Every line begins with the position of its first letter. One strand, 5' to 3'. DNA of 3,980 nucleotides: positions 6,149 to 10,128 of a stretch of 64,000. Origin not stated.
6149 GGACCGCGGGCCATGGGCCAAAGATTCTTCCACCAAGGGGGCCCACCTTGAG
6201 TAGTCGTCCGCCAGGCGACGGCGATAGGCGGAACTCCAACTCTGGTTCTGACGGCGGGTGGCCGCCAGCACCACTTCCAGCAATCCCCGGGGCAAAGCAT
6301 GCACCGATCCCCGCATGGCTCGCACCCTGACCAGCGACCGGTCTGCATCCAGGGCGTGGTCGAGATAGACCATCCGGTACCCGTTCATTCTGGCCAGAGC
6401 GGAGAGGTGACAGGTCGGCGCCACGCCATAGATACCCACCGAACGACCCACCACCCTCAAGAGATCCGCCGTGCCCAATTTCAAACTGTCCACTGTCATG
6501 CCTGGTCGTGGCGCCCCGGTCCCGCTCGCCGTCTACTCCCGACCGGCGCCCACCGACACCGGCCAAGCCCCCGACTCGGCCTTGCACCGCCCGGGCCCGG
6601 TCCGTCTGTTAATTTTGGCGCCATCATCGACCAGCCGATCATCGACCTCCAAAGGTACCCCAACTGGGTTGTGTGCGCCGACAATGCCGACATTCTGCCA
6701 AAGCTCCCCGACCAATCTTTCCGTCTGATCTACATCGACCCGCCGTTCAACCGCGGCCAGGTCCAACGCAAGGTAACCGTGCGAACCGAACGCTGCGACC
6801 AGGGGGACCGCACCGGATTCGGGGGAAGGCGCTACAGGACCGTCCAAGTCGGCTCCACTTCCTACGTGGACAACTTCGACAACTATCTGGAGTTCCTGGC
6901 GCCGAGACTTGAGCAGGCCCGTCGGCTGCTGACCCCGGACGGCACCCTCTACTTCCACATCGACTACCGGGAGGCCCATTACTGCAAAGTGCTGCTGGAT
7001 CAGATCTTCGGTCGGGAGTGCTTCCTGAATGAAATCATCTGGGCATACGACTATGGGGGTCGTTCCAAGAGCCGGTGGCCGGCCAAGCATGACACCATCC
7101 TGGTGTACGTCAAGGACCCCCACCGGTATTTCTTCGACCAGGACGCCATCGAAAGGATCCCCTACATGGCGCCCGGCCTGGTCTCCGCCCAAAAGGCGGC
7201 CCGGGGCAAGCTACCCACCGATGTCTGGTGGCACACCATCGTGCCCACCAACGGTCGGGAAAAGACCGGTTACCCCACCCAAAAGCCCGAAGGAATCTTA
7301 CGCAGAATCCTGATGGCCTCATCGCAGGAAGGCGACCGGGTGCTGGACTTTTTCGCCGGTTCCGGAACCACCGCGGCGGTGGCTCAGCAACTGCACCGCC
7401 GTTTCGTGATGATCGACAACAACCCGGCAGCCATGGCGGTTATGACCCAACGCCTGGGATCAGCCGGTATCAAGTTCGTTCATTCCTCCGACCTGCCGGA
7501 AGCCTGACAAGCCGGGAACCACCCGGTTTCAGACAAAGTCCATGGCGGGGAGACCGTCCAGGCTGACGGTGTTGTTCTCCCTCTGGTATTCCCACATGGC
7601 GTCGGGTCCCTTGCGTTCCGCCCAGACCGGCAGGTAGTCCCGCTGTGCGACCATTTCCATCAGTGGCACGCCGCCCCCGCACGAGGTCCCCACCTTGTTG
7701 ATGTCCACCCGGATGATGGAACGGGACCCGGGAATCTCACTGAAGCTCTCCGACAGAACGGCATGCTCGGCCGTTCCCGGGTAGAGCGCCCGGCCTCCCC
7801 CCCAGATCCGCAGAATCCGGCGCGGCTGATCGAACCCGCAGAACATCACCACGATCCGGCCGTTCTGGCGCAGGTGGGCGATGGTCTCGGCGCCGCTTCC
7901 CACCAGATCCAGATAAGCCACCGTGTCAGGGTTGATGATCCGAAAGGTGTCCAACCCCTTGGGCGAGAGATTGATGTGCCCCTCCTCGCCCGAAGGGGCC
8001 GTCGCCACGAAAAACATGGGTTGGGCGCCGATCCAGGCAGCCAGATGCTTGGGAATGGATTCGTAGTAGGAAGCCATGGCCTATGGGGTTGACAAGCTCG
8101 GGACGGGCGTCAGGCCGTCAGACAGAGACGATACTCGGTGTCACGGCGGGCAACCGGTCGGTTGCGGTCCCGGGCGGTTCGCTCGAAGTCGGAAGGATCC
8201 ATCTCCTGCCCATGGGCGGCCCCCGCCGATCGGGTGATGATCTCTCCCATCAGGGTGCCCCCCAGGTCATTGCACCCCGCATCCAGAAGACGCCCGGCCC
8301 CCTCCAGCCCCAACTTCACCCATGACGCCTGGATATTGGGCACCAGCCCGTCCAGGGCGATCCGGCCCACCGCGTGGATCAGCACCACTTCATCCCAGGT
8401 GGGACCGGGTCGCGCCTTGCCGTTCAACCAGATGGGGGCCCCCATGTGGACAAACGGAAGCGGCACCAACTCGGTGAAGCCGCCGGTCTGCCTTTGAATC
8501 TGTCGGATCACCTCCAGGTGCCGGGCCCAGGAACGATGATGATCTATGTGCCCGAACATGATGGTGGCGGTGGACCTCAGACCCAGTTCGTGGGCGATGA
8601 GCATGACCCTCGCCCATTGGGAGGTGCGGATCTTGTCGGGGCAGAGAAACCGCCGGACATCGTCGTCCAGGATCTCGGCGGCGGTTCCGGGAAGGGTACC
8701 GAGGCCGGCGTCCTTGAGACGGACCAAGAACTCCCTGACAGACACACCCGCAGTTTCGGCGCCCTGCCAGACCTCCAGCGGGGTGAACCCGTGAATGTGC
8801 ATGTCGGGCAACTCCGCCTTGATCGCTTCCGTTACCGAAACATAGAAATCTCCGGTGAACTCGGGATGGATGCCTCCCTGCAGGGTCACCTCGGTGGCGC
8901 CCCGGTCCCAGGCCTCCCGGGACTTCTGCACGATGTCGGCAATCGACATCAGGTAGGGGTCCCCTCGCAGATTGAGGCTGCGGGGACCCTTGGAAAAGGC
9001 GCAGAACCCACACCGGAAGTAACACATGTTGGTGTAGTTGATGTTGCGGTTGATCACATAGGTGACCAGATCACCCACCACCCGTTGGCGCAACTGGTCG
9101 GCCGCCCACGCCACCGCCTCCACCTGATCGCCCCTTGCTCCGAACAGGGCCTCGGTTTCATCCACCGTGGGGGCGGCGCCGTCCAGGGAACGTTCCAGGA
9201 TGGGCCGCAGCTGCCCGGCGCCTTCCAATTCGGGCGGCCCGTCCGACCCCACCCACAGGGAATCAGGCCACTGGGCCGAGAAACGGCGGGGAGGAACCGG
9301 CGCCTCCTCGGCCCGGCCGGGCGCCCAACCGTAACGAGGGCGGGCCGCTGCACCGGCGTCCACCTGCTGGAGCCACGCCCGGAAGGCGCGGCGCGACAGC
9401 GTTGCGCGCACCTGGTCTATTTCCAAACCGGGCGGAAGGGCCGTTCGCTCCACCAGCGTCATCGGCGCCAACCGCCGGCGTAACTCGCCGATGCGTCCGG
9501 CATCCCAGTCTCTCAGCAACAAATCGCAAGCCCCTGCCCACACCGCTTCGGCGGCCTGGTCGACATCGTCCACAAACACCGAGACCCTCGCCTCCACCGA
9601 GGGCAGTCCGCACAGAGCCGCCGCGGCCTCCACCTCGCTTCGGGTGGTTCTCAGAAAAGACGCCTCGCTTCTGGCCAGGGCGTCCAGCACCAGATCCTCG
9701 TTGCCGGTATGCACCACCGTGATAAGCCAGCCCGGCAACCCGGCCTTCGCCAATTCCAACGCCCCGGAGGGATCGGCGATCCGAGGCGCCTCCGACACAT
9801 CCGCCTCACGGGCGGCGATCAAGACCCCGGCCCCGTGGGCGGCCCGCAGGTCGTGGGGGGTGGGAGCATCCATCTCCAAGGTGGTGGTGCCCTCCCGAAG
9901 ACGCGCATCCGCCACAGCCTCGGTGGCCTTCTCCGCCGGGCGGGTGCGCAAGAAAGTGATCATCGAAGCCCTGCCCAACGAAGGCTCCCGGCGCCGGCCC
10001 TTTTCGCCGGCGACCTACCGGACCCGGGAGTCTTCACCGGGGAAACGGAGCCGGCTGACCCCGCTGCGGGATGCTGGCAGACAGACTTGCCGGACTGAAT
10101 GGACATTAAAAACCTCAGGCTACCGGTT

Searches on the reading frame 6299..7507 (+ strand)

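Call 91: search_protein_families(library=pfam, proteins=[window:6299-7507:+], max_evalue=0.00001)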
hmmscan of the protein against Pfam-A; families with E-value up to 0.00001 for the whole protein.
window:6299-7507:+ (402 aa): 2 families
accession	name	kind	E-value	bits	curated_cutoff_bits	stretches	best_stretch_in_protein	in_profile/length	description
PF01555.25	N6_N4_Mtase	-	7.5e-48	163.8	26.7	1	142-379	2-216/221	DNA methylase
PF03602.21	Cons_hypoth95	-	6.3e-07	29.7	24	0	125-158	96-132/182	Conserved hypothetical protein 95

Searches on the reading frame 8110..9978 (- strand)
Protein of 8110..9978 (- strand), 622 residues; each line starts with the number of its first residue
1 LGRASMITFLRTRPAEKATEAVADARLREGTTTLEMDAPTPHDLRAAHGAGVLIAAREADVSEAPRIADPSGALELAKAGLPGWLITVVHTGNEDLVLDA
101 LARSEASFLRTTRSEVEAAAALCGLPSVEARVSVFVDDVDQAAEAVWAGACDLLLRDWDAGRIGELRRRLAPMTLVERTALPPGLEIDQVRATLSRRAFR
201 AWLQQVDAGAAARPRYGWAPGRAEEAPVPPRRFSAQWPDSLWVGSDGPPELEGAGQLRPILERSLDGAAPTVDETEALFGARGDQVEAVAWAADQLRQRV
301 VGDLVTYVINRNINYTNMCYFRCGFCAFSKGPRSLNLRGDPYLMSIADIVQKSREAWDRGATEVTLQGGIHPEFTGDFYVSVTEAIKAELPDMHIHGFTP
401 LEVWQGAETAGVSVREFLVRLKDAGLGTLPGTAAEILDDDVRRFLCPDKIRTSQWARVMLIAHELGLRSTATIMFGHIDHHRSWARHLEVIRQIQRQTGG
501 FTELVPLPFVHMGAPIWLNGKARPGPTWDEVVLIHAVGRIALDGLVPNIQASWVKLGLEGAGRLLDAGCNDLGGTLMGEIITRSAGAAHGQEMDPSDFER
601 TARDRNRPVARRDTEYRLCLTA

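Call 91: search_protein_families(library=pfam, proteins=[window:8110-9978:-], max_evalue=0.00001)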
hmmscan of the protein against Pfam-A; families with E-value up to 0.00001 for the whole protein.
window:8110-9978:- (622 aa): 2 families
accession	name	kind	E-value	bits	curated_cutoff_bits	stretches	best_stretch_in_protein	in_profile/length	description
PF04055.27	Radical_SAM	-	5.1e-17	63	29.5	1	313-482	1-157/166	Radical SAM superfamily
PF19288.4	CofH_C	-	1.4e-09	38.3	27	1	500-591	3-93/125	CofH/MqnC C-terminal region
